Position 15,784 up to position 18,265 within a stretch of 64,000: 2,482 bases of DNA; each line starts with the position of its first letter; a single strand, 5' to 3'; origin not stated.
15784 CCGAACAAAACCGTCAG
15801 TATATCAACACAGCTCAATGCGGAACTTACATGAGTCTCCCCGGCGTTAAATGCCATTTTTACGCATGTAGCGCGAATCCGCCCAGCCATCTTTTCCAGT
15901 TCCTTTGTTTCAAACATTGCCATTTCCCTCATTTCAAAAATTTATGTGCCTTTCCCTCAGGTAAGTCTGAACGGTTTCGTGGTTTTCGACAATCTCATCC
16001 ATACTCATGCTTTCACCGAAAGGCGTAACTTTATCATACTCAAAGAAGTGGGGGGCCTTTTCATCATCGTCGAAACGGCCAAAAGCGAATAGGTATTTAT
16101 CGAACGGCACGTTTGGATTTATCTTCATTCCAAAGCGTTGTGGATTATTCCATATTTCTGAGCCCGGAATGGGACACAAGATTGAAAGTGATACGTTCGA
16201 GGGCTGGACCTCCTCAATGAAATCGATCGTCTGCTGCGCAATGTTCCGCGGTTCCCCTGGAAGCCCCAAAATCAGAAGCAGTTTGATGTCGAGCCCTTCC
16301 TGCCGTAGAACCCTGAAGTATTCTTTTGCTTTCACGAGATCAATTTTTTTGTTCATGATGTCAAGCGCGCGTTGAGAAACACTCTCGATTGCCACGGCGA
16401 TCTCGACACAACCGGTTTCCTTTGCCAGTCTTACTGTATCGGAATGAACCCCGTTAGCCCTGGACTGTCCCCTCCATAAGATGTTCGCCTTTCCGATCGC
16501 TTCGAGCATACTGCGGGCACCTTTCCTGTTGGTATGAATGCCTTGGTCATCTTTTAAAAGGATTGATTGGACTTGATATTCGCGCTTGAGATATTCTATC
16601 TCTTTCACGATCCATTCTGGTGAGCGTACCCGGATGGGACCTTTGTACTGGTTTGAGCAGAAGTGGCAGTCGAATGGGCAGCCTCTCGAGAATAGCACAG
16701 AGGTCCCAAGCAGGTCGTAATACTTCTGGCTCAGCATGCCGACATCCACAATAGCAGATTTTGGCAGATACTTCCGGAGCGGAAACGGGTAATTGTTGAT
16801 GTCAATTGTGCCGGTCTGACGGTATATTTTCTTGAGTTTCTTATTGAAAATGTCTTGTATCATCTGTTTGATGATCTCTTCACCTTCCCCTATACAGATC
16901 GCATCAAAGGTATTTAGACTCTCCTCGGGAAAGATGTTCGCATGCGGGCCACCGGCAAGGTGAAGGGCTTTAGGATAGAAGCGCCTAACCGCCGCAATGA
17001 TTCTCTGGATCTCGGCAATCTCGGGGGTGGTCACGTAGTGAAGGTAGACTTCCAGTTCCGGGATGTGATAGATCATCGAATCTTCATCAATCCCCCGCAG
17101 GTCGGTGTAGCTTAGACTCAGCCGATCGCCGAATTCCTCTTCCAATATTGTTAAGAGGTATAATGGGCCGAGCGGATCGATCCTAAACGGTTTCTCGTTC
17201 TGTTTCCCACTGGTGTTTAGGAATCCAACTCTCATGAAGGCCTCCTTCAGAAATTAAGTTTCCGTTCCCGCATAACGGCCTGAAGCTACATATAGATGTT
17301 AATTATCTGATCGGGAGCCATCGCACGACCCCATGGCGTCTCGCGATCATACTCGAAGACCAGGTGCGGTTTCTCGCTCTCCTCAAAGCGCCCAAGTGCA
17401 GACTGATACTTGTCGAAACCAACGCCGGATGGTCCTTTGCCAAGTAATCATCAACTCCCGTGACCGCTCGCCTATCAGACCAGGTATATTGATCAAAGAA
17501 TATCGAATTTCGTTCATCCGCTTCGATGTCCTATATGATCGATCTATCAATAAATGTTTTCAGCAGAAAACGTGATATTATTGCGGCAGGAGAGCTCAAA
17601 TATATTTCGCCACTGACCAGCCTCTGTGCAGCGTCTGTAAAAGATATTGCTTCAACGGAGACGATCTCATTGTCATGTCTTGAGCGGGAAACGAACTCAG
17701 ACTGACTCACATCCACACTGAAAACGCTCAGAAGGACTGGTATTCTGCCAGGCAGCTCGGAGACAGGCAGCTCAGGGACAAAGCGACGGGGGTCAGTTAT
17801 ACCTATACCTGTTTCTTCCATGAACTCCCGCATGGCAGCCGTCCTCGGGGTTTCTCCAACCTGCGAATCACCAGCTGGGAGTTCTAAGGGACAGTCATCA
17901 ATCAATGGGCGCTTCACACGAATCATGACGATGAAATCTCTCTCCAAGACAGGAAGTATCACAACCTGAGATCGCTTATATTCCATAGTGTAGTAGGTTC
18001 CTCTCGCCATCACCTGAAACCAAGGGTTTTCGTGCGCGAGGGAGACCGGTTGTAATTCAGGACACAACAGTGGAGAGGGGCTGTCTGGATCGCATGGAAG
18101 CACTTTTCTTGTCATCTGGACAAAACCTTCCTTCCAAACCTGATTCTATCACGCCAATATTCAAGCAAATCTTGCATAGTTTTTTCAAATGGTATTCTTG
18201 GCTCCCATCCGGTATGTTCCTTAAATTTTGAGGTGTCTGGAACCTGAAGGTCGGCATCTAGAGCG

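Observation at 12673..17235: Four-gene core: a split transketolase sandwiched between two B12-radical-SAM paralogs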

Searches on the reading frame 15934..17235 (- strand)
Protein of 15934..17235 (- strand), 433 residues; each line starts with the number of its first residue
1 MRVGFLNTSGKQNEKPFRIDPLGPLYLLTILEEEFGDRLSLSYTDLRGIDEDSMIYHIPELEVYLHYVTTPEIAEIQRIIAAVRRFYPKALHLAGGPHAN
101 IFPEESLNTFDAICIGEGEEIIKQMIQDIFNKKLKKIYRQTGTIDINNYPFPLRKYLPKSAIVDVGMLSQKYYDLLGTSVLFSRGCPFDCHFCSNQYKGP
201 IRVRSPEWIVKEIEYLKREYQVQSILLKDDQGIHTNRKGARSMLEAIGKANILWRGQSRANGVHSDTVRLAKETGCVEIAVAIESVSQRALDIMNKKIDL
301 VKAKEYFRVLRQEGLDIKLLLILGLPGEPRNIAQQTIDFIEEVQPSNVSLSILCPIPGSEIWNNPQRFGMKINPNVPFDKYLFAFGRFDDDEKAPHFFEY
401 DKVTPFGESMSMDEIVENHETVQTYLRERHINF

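Call 4: search_protein_families(library=pfam, proteins=[window:15934-17235:-], max_evalue=0.001)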
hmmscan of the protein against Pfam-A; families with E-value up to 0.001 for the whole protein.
window:15934-17235:- (433 aa): 3 families
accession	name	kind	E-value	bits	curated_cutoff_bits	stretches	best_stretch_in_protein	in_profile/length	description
PF04055.27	Radical_SAM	-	1.9e-17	64.3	29.5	1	181-340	2-166/166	Radical SAM superfamily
PF02310.24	B12-binding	-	1.7e-07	31.5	32.1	1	68-123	60-118/121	B12 binding domain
PF19864.5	Radical_SAM_N2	-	2.9e-05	24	29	1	81-141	78-137/151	Radical SAM proteins, N-terminal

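Call 5: search_protein_families(library=ncbifam, proteins=[window:15934-17235:-], max_evalue=0.001)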
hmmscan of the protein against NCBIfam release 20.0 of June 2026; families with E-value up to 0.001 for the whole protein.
window:15934-17235:- (433 aa): 29 families (the best 25 are shown)
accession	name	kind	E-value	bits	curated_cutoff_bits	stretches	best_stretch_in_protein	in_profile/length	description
TIGR03471.1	HpnJ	equivalog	6.3e-30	104.5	577.6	1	60-369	68-391/472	hopanoid biosynthesis associated radical SAM protein HpnJ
TIGR02026.1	BchE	equivalog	1.5e-28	100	481.35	1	64-363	67-385/497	magnesium-protoporphyrin IX monomethyl ester anaerobic oxidative cyclase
NF050148.1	rSAM_ApyD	equivalog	2.8e-28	98.7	750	1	79-364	93-392/645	RiPP biosynthesis radical SAM protein ApyD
TIGR04013.1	B12_SAM_MJ_1487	hypoth_equivalog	1.5e-24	86.6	251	1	62-365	45-357/382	TIGR04013 family B12-binding domain/radical SAM domain-containing protein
TIGR04479.1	bcpD_PhpK_rSAM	subfamily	8.7e-24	83.7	600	1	72-371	123-437/504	PhpK family radical SAM P-methyltransferase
TIGR04072.2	rSAM_ladder_B12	equivalog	1.1e-21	77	360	1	73-347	83-353/443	lipid biosynthesis B12-binding/radical SAM protein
TIGR04385.1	B12_rSAM_cofa1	equivalog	1.8e-21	76.9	450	1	71-343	81-364/438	B12 lower ligand biosynthesis radical SAM protein BzaD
NF038361.1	rSAM_Sden_1168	equivalog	3.8e-20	71.9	575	1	144-364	248-472/560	Sden_1168 family B12-binding radical SAM P-methyltransferase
TIGR04367.1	HpnR_B12_rSAM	equivalog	5.1e-18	64.9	650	1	72-365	73-373/490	hopanoid C-3 methylase HpnR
NF033070.1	rSAM_AprD4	equivalog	9.9e-18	64.3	500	1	178-362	197-387/456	AprD4 family radical SAM diol-dehydratase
TIGR04295.1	B12_rSAM_oligo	hypoth_equivalog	2e-16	59.7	400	1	63-300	76-318/422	TIGR04295 family B12-binding domain-containing radical SAM protein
TIGR04014.1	B12_SAM_MJ_0865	equivalog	1.1e-14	54.1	360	1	75-362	56-355/434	methyl-coenzyme M reductase glutamine C-methyltransferase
TIGR03975.1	rSAM_ocin_1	subfamily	2.2e-14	52.9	281.85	1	83-402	151-490/606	RiPP maturation radical SAM C-methyltransferase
NF045585.1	rSAM_slr0320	equivalog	1.3e-10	40.4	775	1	75-316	124-380/511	photosystem II high light acclimation radical SAM protein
TIGR00089.1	TIGR00089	subfamily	1.9e-10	40.1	251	1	180-354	143-329/429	MiaB/RimO family radical SAM methylthiotransferase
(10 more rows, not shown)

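Call 13: find_related_loci(query=window:15934-17235:-, collection=genome_contigs, flank=10000)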
Query window:15934-17235:- (433 aa) in genome_contigs; peptide patterns used: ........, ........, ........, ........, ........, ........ (x = any residue, [..] = any of these).
82 stretches matched a pattern; 30 encode a relative of the query (tblastn E <= 1e-3); 30 distinct loci.
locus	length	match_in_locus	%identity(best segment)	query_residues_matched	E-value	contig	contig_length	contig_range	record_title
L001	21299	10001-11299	72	1-433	0e+0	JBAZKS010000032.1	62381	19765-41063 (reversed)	MAG: Elusimicrobiota bacterium isolate SO_2017_LW4_15 scaffold_1265_c1_LW137-91_2017, whole genome shotgun sequence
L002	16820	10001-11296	49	1-433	1e-139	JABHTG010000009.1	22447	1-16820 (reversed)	MAG: Nitrospina sp. isolate SI039_bin56 k141_2373526, whole genome shotgun sequence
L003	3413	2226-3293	28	21-362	4e-35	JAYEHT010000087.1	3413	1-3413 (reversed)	MAG: Candidatus Aerophobetes bacterium isolate MAG210 MAG210_87, whole genome shotgun sequence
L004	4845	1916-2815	31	70-373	6e-35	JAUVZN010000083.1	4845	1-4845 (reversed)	MAG: Candidatus Aerophobetes bacterium isolate CSMAG_1269 CSMAG_1269_k141_591100_length_4845_cov_27.8278, whole genome s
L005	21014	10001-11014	30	61-382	2e-33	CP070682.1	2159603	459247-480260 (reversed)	MAG: bacterium isolate bin676 chromosome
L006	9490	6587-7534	30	93-431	2e-32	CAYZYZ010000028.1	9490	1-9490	MAG TPA_asm: uncultured Candidatus Saccharibacteria bacterium isolate binchicken_co387_569 genome assembly, contig: NODE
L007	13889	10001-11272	26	21-412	1e-31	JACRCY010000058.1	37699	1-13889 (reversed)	MAG: Deltaproteobacteria bacterium isolate NC_groundwater_1658_Pr3_B-0.1um_72_13 SR-2_scaffold_141_298979, whole genome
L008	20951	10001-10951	27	81-399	2e-28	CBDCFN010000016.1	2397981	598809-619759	MAG: bacterium isolate 8540ba5b-a7bb-453d-8cfa-50a4359c344d genome assembly, contig: contig_16, whole genome shotgun seq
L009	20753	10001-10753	26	95-359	3e-27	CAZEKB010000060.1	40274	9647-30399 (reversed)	MAG TPA_asm: uncultured Rickettsiales bacterium isolate binchicken_co141_512 genome assembly, contig: NODE_4305_length_4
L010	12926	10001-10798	25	93-372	4e-27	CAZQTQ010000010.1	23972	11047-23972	MAG TPA_asm: uncultured Rickettsiales bacterium isolate SRP308112_co1_341 genome assembly, contig: NODE_3071_length_2397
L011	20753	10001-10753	27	95-359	2e-26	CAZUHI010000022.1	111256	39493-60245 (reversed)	MAG TPA_asm: uncultured Rickettsiales bacterium isolate binchicken_co46_645 genome assembly, contig: NODE_225_length_111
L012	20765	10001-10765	26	93-361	4e-26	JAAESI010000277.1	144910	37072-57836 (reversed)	MAG: Proteobacteria bacterium isolate Ust_8 UstG_CONTIG3898118, whole genome shotgun sequence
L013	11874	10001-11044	25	21-362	3e-26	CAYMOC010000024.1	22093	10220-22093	MAG TPA_asm: uncultured Thermoplasmatales archaeon isolate SRP332253_co1_209 genome assembly, contig: NODE_3689_length_2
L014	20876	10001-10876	30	91-362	1e-24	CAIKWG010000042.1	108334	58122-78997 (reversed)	uncultured archaeon isolate MJ-time_bin-4269 genome assembly, contig: bin-4269:42/56, whole genome shotgun sequence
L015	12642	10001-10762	26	93-360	4e-24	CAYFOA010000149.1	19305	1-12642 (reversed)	MAG TPA_asm: uncultured Rickettsiales bacterium isolate ERP019367_co1_6 genome assembly, contig: NODE_2363_length_19305_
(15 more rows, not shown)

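Call 35: search_solved_structures(query=window:15934-17235:-, max_evalue=0.01)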
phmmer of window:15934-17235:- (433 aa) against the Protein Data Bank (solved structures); distinct sequences matched with E-value up to 0.01: 5.
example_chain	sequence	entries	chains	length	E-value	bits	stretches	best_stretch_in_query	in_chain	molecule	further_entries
6fd2_B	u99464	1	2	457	2.3e-13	53.2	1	178-362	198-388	Putative apramycin biosynthetic oxidoreductase 4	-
9ccb_A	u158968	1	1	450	1.2e-07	34.4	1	169-369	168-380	Radical SAM core domain-containing protein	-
2qgq_A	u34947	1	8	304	4.5e-07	32.5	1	180-363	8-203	Protein TM_1862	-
4jc0_A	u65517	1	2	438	9.5e-07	31.4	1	180-363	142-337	Ribosomal protein S12 methylthiotransferase RimO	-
7kdx_A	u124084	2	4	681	0.0018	20.6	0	183-391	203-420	Methyltransferase TokK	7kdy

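Call 60: find_homologous_proteins(query=window:15934-17235:-, max_evalue=1e-30)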
Query window:15934-17235:- (433 aa): 299 proteins with E <= 1e-30 among 4710 candidates; the best 120 are listed.
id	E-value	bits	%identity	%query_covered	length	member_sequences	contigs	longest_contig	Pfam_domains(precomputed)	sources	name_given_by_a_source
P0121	3.8e-277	937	94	100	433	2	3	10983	PF04055.28,PF02310.25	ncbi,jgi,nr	ncbi:MAG: B12-binding domain-containing radical SAM protein [Deltaproteobacteria bacterium]|nr:B12-b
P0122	1.6e-269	912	91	100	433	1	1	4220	PF04055.28,PF19864.6,PF02310.25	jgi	jgi:radical SAM superfamily enzyme YgiQ (UPF0313 family)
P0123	1.7e-269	912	91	100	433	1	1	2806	PF04055.28,PF02310.25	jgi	jgi:radical SAM superfamily enzyme YgiQ (UPF0313 family)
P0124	8.8e-268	906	90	100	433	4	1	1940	PF04055.28,PF02310.25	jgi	-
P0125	6.4e-259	877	86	100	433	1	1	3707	PF04055.28,PF02310.25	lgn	-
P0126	8.5e-258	874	86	100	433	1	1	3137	PF04055.28,PF19864.6,PF02310.25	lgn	-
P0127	1.6e-256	869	85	100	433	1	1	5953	PF04055.28,PF02310.25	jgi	jgi:radical SAM superfamily enzyme YgiQ (UPF0313 family)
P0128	2.8e-255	865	86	100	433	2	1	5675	PF04055.28,PF02310.25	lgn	-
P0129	4.8e-255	864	85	100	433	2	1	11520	PF04055.28,PF02310.25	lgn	-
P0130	1.4e-252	856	84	100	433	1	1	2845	PF04055.28,PF02310.25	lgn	-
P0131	1.7e-252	856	84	100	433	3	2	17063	PF04055.28,PF02310.25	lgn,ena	-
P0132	2.2e-252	856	85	100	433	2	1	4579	PF04055.28,PF02310.25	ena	-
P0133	1.8e-250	849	83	100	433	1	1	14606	PF04055.28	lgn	-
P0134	7.5e-250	847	84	100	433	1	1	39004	PF04055.28,PF02310.25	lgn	-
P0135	3.5e-249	845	85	100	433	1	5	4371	PF04055.28,PF02310.25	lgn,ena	-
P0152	2.7e-230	783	77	100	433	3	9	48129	PF04055.28,PF02310.25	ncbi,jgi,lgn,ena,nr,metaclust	ncbi:MAG: hypothetical protein A2X32_08185 [Elusimicrobia bacterium GWC2_64_44]|nr:MAG: hypothetical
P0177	3.2e-159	549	56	100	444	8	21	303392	PF04055.28,PF02310.25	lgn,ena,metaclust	metaclust:\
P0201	2.2e-147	510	51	100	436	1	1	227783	PF04055.28,PF02310.25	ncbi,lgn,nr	ncbi:MAG: radical SAM protein [Candidatus Omnitrophota bacterium]|nr:radical SAM protein [Candidatus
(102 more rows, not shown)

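Call 61: find_encoding_contigs(protein=P0152, flank=9000, max_places=1)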
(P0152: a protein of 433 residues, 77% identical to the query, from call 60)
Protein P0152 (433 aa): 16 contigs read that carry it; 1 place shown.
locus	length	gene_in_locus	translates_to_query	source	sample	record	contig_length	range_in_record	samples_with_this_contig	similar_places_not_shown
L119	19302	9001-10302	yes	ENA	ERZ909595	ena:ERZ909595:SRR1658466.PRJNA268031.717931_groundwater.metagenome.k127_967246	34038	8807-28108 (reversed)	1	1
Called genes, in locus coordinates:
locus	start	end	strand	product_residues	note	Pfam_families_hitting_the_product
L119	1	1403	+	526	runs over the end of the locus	PF03023:MurJ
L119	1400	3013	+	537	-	PF02310:B12-binding, PF04055:Radical_SAM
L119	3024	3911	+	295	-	PF13578:Methyltransf_24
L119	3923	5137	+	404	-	PF13524:Glyco_trans_1_2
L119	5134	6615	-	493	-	PF02310:B12-binding, PF04055:Radical_SAM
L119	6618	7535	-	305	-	PF02779:Transket_pyr, PF02780:Transketolase_C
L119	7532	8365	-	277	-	PF00456:Transketolase_N, PF13292:DXP_synthase_N, PF00676:E1_dh (weak)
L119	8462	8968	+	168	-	PF00293:NUDIX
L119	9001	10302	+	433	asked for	PF02310:B12-binding (weak), PF04055:Radical_SAM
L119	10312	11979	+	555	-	PF02310:B12-binding, PF04055:Radical_SAM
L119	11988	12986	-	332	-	PF01797:Y1_Tnp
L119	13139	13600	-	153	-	-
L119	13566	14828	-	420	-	PF13646:HEAT_2 (faint)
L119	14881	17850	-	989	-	PF02463:SMC_N (faint), PF13304:AAA_21 (faint), PF13476:AAA_23 (weak)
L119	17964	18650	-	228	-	PF00072:Response_reg, PF00486:Trans_reg_C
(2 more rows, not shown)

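Call 62: find_encoding_contigs(protein=P0177, flank=9000, max_places=1)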
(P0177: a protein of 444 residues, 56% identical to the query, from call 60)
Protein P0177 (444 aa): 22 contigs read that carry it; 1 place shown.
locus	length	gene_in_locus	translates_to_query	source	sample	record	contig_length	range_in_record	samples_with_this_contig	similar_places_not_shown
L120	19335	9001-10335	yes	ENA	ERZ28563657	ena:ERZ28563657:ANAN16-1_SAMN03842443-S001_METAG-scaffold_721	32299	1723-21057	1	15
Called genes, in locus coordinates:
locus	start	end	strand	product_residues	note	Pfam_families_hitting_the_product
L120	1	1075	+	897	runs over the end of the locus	PF02516:STT3 (weak), PF21436:STT3-PglB_core (weak)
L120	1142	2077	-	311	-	PF13385:Laminin_G_3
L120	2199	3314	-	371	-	PF00534:Glycos_transf_1, PF13692:Glyco_trans_1_4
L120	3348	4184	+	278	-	PF03848:TehB, PF01209:Ubie_methyltran, PF13489:Methyltransf_23, PF05175:MTS, PF06325:PrmA, PF08003:Methyltransf_9, PF13847:Methyltransf_31, PF08241:Methyltransf_11, +6 more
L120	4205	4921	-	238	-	PF05711:TylF, PF13578:Methyltransf_24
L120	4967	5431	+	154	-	-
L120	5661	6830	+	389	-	PF13524:Glyco_trans_1_2 (faint), PF20706:GT4-conflict (weak), PF00534:Glycos_transf_1, PF13692:Glyco_trans_1_4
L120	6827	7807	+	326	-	PF01073:3Beta_HSD, PF01370:Epimerase, PF02719:Polysacc_synt_2, PF04321:RmlD_sub_bind, PF05368:NmrA (weak), PF16363:GDP_Man_Dehyd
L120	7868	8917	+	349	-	PF00852:Glyco_transf_10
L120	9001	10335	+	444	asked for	PF02310:B12-binding, PF04055:Radical_SAM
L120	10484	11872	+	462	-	PF02310:B12-binding, PF04055:Radical_SAM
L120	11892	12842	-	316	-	PF01073:3Beta_HSD, PF01370:Epimerase, PF13460:NAD_binding_10 (weak), PF16363:GDP_Man_Dehyd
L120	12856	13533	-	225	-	PF00106:adh_short, PF08659:KR (weak), PF13561:adh_short_C2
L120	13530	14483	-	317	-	PF01073:3Beta_HSD, PF01370:Epimerase, PF05368:NmrA (faint), PF13460:NAD_binding_10 (weak), PF16363:GDP_Man_Dehyd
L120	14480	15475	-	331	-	PF01370:Epimerase, PF02719:Polysacc_synt_2 (faint), PF05368:NmrA, PF01073:3Beta_HSD, PF13460:NAD_binding_10, PF16363:GDP_Man_Dehyd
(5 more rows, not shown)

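Call 63: find_encoding_contigs(protein=P0201, flank=9000, max_places=1)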
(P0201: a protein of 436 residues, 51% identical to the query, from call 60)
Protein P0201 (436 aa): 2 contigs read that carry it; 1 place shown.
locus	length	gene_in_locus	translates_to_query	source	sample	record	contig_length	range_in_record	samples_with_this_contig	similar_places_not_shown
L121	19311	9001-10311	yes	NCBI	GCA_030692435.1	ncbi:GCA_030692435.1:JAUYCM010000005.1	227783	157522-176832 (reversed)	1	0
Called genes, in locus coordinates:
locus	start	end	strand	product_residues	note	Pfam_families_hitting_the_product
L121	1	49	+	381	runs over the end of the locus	PF00534:Glycos_transf_1, PF26337:Gtf3_C (weak)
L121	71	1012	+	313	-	PF01370:Epimerase, PF04321:RmlD_sub_bind, PF16363:GDP_Man_Dehyd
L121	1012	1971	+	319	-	PF00676:E1_dh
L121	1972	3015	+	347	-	PF02779:Transket_pyr, PF02780:Transketolase_C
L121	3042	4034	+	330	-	PF01073:3Beta_HSD, PF01370:Epimerase, PF02719:Polysacc_synt_2, PF04321:RmlD_sub_bind, PF07993:NAD_binding_4 (weak), PF16363:GDP_Man_Dehyd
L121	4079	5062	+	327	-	PF01073:3Beta_HSD, PF01370:Epimerase, PF02719:Polysacc_synt_2 (weak), PF05368:NmrA (weak), PF13460:NAD_binding_10, PF16363:GDP_Man_Dehyd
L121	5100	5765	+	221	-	PF00106:adh_short, PF13561:adh_short_C2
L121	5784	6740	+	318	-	PF01073:3Beta_HSD, PF01370:Epimerase, PF02719:Polysacc_synt_2 (faint), PF13460:NAD_binding_10, PF16363:GDP_Man_Dehyd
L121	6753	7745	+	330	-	PF00288:GHMP_kinases_N, PF08544:GHMP_kinases_C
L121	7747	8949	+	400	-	PF00155:Aminotran_1_2, PF01041:DegT_DnrJ_EryC1, PF01053:Cys_Met_Meta_PP, PF01212:Beta_elim_lyase (weak)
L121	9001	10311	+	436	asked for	PF02310:B12-binding (weak), PF04055:Radical_SAM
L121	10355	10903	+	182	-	PF00293:NUDIX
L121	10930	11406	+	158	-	PF01041:DegT_DnrJ_EryC1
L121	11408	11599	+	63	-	-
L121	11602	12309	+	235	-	PF00483:NTP_transferase, PF12804:NTP_transf_3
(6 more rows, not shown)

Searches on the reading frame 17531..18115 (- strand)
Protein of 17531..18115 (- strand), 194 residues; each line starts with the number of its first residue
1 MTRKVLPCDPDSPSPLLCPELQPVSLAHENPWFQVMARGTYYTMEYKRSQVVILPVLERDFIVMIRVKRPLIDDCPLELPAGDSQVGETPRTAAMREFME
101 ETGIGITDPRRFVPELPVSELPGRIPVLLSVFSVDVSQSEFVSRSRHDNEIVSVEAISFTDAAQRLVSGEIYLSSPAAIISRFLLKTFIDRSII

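Call 4: search_protein_families(library=pfam, proteins=[window:17531-18115:-], max_evalue=0.001)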
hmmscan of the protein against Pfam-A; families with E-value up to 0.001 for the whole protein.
window:17531-18115:- (194 aa): 1 family
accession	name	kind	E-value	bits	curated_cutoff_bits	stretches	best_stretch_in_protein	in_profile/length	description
PF00293.34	NUDIX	-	2.6e-10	40.9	21.1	1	50-164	5-121/134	NUDIX domain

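Call 5: search_protein_families(library=ncbifam, proteins=[window:17531-18115:-], max_evalue=0.001)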
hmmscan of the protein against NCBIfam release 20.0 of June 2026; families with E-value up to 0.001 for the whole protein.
window:17531-18115:- (194 aa): 5 families
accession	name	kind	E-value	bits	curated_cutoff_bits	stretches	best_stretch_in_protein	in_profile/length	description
NF008736.0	PRK11762.1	equivalog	3e-07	30.2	169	1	44-106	42-105/186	ADP compounds hydrolase NudE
TIGR02705.1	nudix_YtkD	equivalog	1.5e-05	24.6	154.4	1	76-107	46-77/156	RNA deprotection pyrophosphohydrolase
NF041652.1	Nud_hyd_Dein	equivalog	5.6e-05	23.4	200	1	78-172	46-137/152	Nudix hydrolase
NF008044.0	PRK10776.1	equivalog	6.9e-05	22.7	148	1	77-156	33-109/130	8-oxo-dGTP diphosphatase MutT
NF006530.0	PRK08999.1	equivalog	0.00072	18.7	245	1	78-135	36-90/315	Nudix family hydrolase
